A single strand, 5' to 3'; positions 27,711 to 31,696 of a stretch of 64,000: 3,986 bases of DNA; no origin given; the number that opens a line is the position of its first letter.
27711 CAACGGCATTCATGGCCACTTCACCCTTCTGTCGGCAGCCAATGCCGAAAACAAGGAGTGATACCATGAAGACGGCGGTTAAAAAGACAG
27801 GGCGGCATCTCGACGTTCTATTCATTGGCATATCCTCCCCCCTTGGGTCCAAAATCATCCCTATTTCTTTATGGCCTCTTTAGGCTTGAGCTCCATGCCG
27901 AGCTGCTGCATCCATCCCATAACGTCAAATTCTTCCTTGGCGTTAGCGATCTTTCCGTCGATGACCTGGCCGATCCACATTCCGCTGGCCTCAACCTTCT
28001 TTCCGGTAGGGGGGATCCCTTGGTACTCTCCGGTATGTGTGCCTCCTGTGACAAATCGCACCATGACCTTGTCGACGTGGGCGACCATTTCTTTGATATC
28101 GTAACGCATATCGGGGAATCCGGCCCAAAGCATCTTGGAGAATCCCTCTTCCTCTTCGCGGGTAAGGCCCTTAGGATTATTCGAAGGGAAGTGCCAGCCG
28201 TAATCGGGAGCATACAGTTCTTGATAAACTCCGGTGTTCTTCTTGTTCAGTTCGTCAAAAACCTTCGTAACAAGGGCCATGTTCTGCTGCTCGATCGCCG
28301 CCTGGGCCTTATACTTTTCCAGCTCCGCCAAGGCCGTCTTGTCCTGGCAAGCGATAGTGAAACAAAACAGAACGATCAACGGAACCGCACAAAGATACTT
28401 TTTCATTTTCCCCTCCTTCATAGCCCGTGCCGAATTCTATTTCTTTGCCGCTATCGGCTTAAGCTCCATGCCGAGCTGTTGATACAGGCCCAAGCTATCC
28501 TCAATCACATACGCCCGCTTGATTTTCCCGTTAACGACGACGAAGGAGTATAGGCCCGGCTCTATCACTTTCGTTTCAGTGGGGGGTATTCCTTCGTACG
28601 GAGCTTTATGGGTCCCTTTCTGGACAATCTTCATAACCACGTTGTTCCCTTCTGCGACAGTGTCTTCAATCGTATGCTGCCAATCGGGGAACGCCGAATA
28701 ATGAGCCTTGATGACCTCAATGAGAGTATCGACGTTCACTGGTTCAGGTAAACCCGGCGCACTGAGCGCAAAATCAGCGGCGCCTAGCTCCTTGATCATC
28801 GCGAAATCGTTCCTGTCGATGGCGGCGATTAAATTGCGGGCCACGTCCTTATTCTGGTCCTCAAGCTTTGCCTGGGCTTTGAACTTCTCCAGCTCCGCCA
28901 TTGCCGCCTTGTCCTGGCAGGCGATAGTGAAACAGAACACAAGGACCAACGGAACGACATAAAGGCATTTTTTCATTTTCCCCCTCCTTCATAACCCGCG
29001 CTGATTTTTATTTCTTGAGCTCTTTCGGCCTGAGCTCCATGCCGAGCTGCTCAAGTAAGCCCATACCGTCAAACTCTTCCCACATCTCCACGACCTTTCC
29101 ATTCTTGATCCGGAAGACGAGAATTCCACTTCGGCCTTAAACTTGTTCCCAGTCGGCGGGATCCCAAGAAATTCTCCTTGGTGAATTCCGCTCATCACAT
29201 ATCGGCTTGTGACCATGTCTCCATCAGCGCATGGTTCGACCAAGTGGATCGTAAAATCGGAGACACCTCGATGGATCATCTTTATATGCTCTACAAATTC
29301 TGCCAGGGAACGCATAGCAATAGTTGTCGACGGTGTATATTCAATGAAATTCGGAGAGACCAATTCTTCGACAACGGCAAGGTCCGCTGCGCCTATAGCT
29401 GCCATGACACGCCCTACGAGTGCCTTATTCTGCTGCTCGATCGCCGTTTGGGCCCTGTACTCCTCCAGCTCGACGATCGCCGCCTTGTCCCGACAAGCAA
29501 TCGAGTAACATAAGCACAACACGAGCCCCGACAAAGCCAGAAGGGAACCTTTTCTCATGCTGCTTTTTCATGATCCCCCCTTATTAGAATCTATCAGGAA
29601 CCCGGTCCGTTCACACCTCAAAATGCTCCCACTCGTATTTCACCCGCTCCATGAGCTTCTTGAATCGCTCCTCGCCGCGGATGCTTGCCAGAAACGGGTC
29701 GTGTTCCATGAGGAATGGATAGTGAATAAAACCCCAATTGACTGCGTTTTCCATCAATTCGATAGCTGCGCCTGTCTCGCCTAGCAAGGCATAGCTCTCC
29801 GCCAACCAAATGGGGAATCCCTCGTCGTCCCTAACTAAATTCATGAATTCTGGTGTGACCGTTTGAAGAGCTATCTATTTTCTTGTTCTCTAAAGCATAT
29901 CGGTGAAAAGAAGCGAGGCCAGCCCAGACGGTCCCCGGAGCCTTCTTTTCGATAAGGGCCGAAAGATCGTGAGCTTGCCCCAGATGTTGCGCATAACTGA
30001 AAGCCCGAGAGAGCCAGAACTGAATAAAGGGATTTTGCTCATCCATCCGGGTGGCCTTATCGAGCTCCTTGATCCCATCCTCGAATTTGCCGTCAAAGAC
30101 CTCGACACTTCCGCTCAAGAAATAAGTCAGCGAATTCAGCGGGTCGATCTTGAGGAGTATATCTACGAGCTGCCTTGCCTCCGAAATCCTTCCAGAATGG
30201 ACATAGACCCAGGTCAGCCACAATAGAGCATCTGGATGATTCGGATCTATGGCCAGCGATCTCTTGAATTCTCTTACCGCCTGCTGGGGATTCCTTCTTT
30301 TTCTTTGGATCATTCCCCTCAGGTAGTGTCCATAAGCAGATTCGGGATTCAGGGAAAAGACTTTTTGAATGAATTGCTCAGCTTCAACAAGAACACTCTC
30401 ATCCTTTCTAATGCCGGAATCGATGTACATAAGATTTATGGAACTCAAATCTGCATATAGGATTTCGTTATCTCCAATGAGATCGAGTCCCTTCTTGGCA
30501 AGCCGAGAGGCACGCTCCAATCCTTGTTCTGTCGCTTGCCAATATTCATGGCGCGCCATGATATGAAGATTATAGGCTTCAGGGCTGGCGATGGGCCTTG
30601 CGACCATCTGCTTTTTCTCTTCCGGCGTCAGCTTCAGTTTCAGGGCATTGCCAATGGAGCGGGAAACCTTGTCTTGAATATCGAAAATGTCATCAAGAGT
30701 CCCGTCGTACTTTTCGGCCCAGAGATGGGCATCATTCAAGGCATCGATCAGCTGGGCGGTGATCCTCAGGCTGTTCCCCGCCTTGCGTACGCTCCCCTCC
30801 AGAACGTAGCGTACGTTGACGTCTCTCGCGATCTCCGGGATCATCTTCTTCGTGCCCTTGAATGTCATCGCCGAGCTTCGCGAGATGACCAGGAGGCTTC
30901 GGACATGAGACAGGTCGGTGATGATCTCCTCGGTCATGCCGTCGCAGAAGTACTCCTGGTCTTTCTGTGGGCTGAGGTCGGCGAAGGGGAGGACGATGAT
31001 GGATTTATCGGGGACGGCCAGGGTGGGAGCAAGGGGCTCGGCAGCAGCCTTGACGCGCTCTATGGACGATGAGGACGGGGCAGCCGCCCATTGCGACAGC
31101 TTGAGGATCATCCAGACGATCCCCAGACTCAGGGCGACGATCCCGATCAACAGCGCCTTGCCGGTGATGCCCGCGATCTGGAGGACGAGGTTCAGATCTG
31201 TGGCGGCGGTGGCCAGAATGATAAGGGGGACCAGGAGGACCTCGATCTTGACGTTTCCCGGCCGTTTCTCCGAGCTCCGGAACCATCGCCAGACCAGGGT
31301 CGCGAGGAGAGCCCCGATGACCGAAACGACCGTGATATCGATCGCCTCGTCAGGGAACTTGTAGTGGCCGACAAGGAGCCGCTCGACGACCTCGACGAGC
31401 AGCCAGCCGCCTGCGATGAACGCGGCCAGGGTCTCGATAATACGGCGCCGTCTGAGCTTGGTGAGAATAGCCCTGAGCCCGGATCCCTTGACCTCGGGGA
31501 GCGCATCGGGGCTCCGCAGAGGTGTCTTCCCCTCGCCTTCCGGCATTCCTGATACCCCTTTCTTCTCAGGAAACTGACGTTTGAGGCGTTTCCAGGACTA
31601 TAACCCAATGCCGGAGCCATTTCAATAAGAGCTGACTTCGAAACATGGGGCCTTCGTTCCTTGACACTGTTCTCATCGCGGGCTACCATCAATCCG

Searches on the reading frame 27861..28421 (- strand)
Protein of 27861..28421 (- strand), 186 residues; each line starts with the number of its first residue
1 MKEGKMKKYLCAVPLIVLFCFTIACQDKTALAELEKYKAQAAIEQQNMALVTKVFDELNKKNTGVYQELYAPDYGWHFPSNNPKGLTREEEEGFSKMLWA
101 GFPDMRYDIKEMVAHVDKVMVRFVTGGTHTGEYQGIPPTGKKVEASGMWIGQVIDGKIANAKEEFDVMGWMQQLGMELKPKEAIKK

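Call 43: search_protein_families(library=pfam, proteins=[window:27861-28421:-], max_evalue=0.001)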
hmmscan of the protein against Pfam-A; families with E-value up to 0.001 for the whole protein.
window:27861-28421:- (186 aa): 2 families
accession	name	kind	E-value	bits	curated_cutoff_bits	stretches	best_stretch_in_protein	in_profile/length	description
PF07366.18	SnoaL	-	1.1e-25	90.4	28.4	1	51-174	3-126/126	SnoaL-like polyketide cyclase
PF12680.13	SnoaL_2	-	1.8e-15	57.8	27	1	51-159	1-100/102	SnoaL-like domain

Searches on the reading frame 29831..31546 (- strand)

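Call 8: search_protein_families(library=pfam, proteins=[window:29831-31546:-], max_evalue=0.001)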
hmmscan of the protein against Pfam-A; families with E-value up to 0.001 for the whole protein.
window:29831-31546:- (571 aa): 11 families
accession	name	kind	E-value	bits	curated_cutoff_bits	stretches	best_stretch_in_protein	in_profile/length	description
PF14559.12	TPR_19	-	1.7e-13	51.1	25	1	418-470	5-57/68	Tetratricopeptide repeat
PF13431.12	TPR_17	-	6.8e-12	45.1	24.4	1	427-459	2-34/34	Tetratricopeptide repeat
PF07719.23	TPR_2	-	2.9e-10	39.9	27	1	404-437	1-34/34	Tetratricopeptide repeat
PF13432.12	TPR_16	-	1.4e-08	35.5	32.7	1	408-470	1-63/65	Tetratricopeptide repeat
PF13428.12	TPR_14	-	2.7e-08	34.1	23.5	0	438-477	1-40/44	Tetratricopeptide repeat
PF13414.12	TPR_11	-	1.2e-06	28.5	26.8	0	422-444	12-34/42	TPR repeat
PF13371.12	TPR_9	-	4.3e-06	27.1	35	0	388-440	13-65/73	Tetratricopeptide repeat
PF00515.34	TPR_1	-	9.9e-06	25.6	27.8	1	404-437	1-34/34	Tetratricopeptide repeat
PF25060.1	ARM_TT21_2nd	-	1.2e-05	25.3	27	1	379-478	32-132/270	Tetratricopeptide repeat protein 21 second ARM domain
PF13181.12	TPR_8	-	4.5e-05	23.7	25.7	0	407-437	4-34/34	Tetratricopeptide repeat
PF25062.1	ARM_TT21_N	-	0.00078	19.7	40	0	421-521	79-183/222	Tetratricopeptide repeat protein 21 N-terminal ARM repeat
